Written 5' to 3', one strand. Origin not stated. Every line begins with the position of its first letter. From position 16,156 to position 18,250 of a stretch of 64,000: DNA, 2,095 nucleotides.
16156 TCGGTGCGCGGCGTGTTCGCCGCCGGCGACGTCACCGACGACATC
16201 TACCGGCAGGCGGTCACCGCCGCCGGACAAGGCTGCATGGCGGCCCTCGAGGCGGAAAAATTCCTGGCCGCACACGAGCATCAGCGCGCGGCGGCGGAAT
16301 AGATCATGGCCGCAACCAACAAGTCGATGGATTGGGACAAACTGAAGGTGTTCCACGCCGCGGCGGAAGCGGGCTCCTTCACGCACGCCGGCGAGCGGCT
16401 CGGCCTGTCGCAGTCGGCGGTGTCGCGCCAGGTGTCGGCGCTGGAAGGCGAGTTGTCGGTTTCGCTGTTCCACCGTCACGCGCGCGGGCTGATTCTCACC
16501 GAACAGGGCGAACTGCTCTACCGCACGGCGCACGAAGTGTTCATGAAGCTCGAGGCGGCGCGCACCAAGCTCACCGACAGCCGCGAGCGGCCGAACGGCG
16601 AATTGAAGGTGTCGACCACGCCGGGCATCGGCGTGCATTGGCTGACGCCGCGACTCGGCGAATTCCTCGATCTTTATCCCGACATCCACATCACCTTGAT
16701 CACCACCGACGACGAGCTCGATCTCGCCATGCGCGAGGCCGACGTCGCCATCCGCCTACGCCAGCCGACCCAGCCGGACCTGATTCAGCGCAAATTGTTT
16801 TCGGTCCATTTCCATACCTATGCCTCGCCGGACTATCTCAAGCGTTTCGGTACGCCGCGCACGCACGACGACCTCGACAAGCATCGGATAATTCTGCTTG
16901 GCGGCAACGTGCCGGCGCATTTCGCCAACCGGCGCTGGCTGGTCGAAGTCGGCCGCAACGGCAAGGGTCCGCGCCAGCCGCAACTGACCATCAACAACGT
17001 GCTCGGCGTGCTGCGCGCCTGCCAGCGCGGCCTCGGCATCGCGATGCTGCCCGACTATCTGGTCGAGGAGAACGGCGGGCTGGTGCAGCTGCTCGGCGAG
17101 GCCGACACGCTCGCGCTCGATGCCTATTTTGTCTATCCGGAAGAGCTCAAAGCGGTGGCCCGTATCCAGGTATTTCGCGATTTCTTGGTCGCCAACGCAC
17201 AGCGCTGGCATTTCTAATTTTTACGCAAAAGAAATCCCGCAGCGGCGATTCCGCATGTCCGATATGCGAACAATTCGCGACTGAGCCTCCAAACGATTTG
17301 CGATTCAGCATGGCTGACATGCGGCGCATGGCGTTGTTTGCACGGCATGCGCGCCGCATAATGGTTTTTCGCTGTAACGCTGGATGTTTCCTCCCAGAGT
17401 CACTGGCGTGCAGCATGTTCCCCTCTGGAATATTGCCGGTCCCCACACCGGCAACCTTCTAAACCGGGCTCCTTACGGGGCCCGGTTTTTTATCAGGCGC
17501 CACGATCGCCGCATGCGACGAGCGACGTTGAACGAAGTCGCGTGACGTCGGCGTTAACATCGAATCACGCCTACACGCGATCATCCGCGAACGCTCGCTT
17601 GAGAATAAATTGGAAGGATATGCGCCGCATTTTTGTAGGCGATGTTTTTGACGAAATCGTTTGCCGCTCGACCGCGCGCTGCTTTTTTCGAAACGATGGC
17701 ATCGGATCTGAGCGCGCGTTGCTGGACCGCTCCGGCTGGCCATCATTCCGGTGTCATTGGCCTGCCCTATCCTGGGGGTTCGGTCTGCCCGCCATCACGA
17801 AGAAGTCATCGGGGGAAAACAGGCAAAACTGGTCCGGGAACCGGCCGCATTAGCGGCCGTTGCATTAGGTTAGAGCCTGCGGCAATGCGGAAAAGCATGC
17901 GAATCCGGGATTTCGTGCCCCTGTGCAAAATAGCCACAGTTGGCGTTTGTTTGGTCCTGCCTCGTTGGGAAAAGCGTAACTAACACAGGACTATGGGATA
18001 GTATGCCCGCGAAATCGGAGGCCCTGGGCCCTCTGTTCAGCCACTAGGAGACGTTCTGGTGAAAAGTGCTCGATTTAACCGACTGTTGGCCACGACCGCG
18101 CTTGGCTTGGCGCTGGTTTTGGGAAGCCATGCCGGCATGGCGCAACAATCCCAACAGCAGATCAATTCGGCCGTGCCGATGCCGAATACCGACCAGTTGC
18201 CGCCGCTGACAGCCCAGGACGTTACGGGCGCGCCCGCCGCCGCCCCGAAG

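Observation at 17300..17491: Unannotated AbcR-like sRNA with its LsrB/VtlR activator site and a third anti-SD loop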

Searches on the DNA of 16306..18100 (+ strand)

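Call 4: search_rna_families(source=window, start=17150, end=18100, threshold=evalue, max_evalue=10, show_alignments=5)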
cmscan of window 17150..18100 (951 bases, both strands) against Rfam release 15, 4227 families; matches with E-value up to 10: 6.
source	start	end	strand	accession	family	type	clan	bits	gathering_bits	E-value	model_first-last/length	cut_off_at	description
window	17433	17495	+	RF02230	sX11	Gene; sRNA;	-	30.6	70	0.0012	1-138/138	no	Proteobacterial sRNA sX11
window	17303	17377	+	RF00962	mir-586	Gene; miRNA;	-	16.9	89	2.3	1-87/87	no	mir-586 microRNA precursor family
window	17598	17650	-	RF00184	PVX_3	Cis-reg;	-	16.7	42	0.82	1-54/54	no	Potato virus X cis-acting regulatory element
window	17370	17491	+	RF02345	ar15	Gene; sRNA;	CL00108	16.2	40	1.6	1-112/112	no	Alphaproteobacterial ar15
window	17461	17484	+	RF02502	Atu_C8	Gene; sRNA;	-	14.8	50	9.4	84-107/122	no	Rhizobiales sRNA Atu_C8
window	17427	17493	+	RF02784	SorX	Gene; sRNA;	-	12.8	46.6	5.9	1-73/73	no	Singlet oxygen resistance RNA X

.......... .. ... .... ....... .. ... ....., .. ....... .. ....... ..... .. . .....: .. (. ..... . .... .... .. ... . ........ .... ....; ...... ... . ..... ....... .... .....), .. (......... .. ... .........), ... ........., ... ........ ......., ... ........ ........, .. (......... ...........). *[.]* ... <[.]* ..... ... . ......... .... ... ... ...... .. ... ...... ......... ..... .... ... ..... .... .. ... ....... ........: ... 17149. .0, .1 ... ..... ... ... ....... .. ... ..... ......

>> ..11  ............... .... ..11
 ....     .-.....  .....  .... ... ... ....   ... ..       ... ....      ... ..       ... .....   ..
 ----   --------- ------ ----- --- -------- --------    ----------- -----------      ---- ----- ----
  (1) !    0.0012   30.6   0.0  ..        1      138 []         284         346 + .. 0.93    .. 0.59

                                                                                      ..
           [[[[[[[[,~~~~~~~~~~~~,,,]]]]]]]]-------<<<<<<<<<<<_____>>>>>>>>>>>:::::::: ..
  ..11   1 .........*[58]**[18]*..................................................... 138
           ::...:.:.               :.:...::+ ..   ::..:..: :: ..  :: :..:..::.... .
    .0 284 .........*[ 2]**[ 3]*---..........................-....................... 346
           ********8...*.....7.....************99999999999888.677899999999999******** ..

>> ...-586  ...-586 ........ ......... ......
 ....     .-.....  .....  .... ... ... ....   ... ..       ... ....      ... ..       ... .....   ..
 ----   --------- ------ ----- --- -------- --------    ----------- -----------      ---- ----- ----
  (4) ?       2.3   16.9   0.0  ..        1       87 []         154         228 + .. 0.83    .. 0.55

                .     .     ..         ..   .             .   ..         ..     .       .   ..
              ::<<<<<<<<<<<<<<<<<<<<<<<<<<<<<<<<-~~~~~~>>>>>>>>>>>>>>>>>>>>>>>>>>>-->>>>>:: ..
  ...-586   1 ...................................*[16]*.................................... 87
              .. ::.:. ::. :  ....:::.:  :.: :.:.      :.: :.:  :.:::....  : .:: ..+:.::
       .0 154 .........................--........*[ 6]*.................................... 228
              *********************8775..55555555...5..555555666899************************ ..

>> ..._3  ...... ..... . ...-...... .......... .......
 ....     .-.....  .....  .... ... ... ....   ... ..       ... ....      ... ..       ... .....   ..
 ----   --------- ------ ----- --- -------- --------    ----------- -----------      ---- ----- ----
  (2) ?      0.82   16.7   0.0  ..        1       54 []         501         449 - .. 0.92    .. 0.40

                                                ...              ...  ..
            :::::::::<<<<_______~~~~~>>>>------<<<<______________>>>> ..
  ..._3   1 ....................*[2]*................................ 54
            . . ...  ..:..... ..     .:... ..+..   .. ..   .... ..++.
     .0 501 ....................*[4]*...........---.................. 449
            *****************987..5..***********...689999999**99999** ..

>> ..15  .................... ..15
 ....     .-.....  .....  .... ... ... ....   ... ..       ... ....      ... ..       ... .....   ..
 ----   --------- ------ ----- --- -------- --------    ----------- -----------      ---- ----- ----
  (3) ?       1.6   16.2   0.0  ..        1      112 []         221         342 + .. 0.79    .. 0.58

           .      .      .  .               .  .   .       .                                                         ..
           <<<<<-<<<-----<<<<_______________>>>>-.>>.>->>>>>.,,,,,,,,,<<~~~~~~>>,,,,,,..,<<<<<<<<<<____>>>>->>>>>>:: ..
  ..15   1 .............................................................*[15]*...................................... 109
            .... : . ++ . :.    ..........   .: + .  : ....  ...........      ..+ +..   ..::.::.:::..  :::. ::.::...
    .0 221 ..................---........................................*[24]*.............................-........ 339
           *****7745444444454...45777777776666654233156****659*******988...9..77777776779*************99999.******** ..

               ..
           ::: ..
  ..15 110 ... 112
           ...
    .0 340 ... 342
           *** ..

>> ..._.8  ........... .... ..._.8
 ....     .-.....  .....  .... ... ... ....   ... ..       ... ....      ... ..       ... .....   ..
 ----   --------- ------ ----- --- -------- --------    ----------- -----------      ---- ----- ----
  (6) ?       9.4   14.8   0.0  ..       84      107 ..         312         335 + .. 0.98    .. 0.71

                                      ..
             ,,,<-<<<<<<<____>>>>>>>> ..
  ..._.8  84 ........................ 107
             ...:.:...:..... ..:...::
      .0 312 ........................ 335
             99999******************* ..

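Call 43: build_rna_model(alignment_id=A1)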
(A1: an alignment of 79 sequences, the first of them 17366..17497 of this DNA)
Model R1 built from alignment A1 (79 sequences, 159 columns); structure: RNAalifold consensus.
model positions 133; base pairs 29; branch points 2; effective number of sequences 1.68; information 0.591 bits per position. Calibrated on 0.2 Mb of random sequence (short: E-values are rough).
structure used (alignment columns):
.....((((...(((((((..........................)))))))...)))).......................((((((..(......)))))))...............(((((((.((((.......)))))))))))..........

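Call 44: search_with_rna_model(model_id=R1, source=window, max_evalue=10, filters=off)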
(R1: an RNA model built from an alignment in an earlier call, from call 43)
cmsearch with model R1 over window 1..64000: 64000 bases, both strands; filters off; matches with E-value up to 10: 24.
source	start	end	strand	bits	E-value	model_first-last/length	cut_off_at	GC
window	17366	17497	+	131.6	2.8e-30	1-133/133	no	0.56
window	17462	17488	-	19.3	0.0038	97-123/133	no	0.67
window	56787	56912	+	10.6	0.48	1-133/133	no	0.58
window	46421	46541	+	8.8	1.4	1-133/133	no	0.64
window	52973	52990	+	8.4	1.6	73-90/133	no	0.89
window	41738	41757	-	8.3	1.7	72-91/133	no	0.8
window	47096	47232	-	7.8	2.3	1-133/133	no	0.66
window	36339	36365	-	7.7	2.5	97-123/133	no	0.7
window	36335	36364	+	7.4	2.9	94-123/133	no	0.67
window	22982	23001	+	6.8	4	72-91/133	no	0.6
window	16121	16239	+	6.7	4.2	1-133/133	no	0.68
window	59646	59701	-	6.7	4.3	72-123/133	no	0.71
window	17842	17859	-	6.5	4.7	102-119/133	no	0.78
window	50121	50138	+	6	6.3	102-119/133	no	0.78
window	48340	48359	-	5.8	7.1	72-91/133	no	0.8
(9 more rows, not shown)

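Call 45: search_with_rna_model(model_id=R1, sources=[L081, L082, L083, L084, L085, L086, L087, L088, L089, L090, L092, L093, L094, L095, L096, L097, L098, L099, L100, L101, L102, L103, L104, L105, L106, L107, L108, L109, L110, L111, L112, L113, L114, L115, L116, L117, L118, L119, L120, L121, L122, L123, L124, L126, L127, L129, L130, L131, L132, L133, L134, L135, L136, L137, L138, L139, L140, L141, L142, L145, L146, L147, L149, L150, L151, L152, L153, L154, L155, L156, L157, L158, L159, L160, L201, L202, L203, L204, L205, L206, L207, L208, L209, L210, L211, L212, L213, L214, L215, L216, L217, L218, L219, L220, L221, L222, L223, L224, L225, L226], max_evalue=0.01)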
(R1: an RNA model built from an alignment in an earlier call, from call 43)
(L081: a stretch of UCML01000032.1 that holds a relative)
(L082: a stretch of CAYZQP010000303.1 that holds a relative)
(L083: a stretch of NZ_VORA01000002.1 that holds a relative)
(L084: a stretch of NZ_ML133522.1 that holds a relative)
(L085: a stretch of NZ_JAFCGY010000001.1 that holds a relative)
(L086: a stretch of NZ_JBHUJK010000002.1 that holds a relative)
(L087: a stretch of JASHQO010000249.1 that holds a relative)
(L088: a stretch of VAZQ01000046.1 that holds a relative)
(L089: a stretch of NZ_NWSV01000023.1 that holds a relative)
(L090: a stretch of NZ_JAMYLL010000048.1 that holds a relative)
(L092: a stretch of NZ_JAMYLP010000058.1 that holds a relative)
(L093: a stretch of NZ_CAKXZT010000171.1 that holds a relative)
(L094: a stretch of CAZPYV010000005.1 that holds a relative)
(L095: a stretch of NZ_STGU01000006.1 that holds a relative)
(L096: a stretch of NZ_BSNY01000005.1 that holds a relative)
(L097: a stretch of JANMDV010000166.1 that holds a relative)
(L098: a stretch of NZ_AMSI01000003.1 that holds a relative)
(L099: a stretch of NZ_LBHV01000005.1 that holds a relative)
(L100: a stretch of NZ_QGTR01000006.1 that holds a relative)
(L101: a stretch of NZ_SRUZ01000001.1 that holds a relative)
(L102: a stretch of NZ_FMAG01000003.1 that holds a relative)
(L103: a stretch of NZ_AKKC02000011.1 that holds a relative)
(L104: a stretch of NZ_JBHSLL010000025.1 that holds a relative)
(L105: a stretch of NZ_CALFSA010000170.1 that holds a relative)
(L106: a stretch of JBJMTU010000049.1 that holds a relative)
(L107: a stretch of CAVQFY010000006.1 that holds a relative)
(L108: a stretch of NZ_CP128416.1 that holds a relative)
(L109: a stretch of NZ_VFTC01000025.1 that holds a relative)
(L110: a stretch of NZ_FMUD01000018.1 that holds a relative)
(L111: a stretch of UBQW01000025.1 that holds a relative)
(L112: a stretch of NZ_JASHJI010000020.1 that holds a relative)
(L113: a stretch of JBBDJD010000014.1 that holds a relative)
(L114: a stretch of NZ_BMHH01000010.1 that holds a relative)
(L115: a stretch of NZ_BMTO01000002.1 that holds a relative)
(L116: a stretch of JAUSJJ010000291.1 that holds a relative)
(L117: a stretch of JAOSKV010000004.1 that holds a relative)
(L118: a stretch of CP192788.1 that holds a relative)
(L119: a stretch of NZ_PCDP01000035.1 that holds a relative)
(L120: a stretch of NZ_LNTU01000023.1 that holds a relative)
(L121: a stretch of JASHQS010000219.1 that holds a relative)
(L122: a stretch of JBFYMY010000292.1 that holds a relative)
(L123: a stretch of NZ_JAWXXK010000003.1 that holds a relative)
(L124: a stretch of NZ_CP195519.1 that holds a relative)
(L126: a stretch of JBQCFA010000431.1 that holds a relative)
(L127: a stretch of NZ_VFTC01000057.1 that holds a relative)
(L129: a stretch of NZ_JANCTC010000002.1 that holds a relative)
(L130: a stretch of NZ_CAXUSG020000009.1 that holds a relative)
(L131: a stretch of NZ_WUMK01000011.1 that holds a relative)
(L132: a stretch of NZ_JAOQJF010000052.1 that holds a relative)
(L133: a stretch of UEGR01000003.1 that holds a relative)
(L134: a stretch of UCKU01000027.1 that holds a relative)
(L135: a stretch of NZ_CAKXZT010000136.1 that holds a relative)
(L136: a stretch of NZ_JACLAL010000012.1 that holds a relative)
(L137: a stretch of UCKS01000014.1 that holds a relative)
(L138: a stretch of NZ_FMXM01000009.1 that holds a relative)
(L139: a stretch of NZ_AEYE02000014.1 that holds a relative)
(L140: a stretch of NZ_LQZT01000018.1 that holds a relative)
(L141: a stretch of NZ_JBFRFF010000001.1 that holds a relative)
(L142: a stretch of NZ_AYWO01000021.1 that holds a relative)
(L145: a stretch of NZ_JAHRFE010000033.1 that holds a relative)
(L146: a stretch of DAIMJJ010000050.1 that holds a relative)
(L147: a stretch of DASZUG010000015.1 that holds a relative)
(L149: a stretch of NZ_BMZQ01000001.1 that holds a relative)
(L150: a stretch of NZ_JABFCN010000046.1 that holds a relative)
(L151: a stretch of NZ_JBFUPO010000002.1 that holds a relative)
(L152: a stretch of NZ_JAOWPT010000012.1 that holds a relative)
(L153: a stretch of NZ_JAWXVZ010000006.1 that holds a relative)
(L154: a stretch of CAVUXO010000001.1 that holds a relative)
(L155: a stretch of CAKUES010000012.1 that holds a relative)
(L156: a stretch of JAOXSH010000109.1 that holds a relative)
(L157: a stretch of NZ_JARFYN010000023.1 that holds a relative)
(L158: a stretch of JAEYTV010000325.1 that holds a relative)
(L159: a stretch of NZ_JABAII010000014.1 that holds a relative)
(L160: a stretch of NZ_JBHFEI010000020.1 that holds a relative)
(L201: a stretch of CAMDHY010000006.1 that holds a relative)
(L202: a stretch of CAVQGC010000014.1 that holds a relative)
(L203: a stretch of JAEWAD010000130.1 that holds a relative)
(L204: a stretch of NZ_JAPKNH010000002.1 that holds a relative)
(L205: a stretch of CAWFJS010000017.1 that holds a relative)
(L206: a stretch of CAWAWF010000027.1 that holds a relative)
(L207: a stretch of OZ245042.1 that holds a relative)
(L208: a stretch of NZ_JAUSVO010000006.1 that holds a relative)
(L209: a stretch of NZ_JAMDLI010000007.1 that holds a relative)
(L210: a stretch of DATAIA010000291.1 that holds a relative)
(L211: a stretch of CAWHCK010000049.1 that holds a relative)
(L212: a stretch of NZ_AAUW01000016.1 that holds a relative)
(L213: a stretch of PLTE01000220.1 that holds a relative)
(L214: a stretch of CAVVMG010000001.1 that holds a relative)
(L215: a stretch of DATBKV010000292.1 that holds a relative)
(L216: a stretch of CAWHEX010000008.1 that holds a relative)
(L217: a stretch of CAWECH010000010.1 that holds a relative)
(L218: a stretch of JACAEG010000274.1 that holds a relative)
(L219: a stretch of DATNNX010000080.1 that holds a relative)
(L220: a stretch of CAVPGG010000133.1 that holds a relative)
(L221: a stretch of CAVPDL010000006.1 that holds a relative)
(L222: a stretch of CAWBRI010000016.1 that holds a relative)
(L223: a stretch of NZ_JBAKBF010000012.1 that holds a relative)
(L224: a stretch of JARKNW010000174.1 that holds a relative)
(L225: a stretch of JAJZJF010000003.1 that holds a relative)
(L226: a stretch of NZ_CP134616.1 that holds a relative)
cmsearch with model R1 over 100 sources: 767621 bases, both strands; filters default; matches with E-value up to 0.01: 101.
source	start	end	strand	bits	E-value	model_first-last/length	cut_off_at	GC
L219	1525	1660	-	78.4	2.4e-16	1-133/133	no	0.62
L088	1470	1606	-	76.9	5.6e-16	1-133/133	no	0.61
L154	3450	3585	+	70.4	2e-14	1-133/133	no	0.61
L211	1896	2032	-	69.4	3.7e-14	1-133/133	no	0.63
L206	1899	2042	+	69.2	4e-14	1-133/133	no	0.66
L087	3045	3183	+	67.5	1e-13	1-133/133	no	0.64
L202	946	1091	-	66.7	1.6e-13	1-133/133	no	0.62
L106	4358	4492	+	65.9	2.6e-13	1-133/133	no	0.66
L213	1936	2064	+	63.7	8.7e-13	1-133/133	no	0.65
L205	6947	7043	-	60.9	4.1e-12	1-133/133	no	0.64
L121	4635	4761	-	60.6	4.9e-12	1-133/133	no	0.62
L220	4081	4211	-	60.6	5e-12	1-133/133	no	0.62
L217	276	417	+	59.3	9.8e-12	1-133/133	no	0.63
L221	6778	6920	+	59.2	1.1e-11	1-133/133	no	0.59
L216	7051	7190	-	58.4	1.7e-11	1-133/133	no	0.61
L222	4508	4641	-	56.8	3.9e-11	1-133/133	no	0.61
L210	3766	3903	+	56.5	4.8e-11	1-133/133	no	0.57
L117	1692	1826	+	48.7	3.6e-09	1-133/133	no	0.69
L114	6626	6748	+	46.6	1.2e-08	1-133/133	no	0.5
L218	83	218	-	45.9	1.7e-08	1-133/133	no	0.62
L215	7885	8000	+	45.5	2.2e-08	1-111/133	3'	0.65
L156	1598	1734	-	41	2.6e-07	1-133/133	no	0.51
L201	4713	4840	-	41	2.7e-07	1-133/133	no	0.6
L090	7049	7154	-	40.8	2.9e-07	1-133/133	no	0.57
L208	5547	5689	+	40.7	3.1e-07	1-133/133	no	0.62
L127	6670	6777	-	40.4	3.8e-07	1-133/133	no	0.56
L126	19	142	+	39.4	6.4e-07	1-133/133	no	0.55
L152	4109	4233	+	39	7.9e-07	1-133/133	no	0.55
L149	6528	6647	-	38.9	8.5e-07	1-133/133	no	0.54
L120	3255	3375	+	37.9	1.5e-06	1-133/133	no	0.56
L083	221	354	+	37.7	1.6e-06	1-133/133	no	0.57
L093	1425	1535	+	37.5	1.9e-06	1-133/133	no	0.53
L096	3612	3716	-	36.9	2.5e-06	1-133/133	no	0.57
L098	5387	5506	-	36.8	2.8e-06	1-133/133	no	0.57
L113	2162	2279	+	36.2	3.9e-06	1-133/133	no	0.54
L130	1618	1743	-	35.9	4.6e-06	1-133/133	no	0.54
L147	7575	7695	+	35.8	4.9e-06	1-133/133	no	0.55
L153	266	410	-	35.7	5.1e-06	1-133/133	no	0.5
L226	3768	3904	-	35.5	5.6e-06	1-133/133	no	0.51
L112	1823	1959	+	35.5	5.6e-06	1-133/133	no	0.5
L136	5876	5995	+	35.4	6.1e-06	1-133/133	no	0.58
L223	1666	1797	+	35.2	6.8e-06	1-133/133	no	0.53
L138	5891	6012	+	34.8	8.5e-06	1-133/133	no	0.53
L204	4504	4647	-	34.5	9.6e-06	1-133/133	no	0.6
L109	1138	1259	-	34.5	1e-05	1-133/133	no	0.52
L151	2779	2900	-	34.4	1.1e-05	1-133/133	no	0.54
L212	2156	2292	+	34.2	1.2e-05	1-133/133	no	0.49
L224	3701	3842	+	34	1.3e-05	1-133/133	no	0.58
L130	1832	1956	-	33.9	1.4e-05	1-133/133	no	0.51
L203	1109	1260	+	33.8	1.5e-05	1-133/133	no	0.59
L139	1354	1474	+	33.7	1.6e-05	1-133/133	no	0.54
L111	4213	4336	+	33.4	1.8e-05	1-133/133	no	0.53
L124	4886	5006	+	33.3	1.9e-05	1-133/133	no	0.53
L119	1610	1736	+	33.3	1.9e-05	1-133/133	no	0.5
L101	5462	5563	-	33.2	2.1e-05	1-133/133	no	0.54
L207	5275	5414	-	33.1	2.2e-05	1-133/133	no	0.65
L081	3440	3564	+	33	2.3e-05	1-133/133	no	0.54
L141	6134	6257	-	32.7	2.6e-05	1-133/133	no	0.5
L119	1823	1949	+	32.6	2.8e-05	1-133/133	no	0.54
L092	7129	7250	+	32.5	3e-05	1-133/133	no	0.53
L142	712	833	+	32.5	3e-05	1-133/133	no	0.53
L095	4708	4829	+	32.5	3.1e-05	1-133/133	no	0.51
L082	2290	2412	-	32.2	3.4e-05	1-133/133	no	0.54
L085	208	329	+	32.1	3.8e-05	1-133/133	no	0.52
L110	4731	4848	+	31.7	4.6e-05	1-133/133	no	0.54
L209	3216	3357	+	31.7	4.6e-05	1-133/133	no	0.57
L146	1307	1429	-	31.6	4.8e-05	1-133/133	no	0.54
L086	7119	7236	-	31.5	5.2e-05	1-133/133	no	0.55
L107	1138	1243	+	31.5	5.2e-05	1-133/133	no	0.55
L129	1220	1322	+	31.4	5.4e-05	1-133/133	no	0.6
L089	3678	3802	+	30.8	7.6e-05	1-133/133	no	0.53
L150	3879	4000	-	30.5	8.9e-05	1-133/133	no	0.52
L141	5919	6045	-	30.4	9.4e-05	1-133/133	no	0.54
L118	1606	1733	+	30.4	9.5e-05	1-133/133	no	0.55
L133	6272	6387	+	30.2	0.00011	1-133/133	no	0.56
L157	4411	4532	+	30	0.00012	1-133/133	no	0.57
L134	7205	7328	-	29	0.00021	1-133/133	no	0.53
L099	2361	2483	+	28.8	0.00023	1-133/133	no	0.57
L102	1333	1457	+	28.6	0.00026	1-133/133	no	0.54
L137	881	1001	-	28.6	0.00026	1-133/133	no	0.55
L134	6962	7085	-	28.1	0.00035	1-133/133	no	0.51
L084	4130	4252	-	27.9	0.0004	1-133/133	no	0.5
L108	5299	5419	-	27.8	0.00041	1-133/133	no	0.55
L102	1130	1251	+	27.7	0.00043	1-133/133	no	0.54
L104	1225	1342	-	27.5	0.00048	1-133/133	no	0.53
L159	4885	5006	+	27.4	0.00051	1-133/133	no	0.53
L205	6879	6990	+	27.2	0.00056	1-133/133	no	0.55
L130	2041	2163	-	27.2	0.00058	1-133/133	no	0.54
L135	3733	3839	-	27.1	0.00059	1-133/133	no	0.6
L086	7320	7446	-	26.9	0.00069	1-133/133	no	0.53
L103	1843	1962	-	26.8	0.00072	1-133/133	no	0.55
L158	4639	4713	+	26.7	0.00077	1-133/133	no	0.56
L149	5597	5685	-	26.2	0.001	1-133/133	no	0.58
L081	3241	3360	+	25.6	0.0014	1-133/133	no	0.48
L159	5088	5212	+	25.6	0.0014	1-133/133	no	0.54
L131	940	1057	+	24.6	0.0025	1-133/133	no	0.56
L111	4434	4560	+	24.4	0.0027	1-133/133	no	0.53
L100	2094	2208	-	24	0.0034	1-133/133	no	0.55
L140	6553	6670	-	23.9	0.0035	1-133/133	no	0.57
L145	1921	2038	+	23.9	0.0036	1-133/133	no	0.56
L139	1567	1691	+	23.1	0.0056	1-133/133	no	0.52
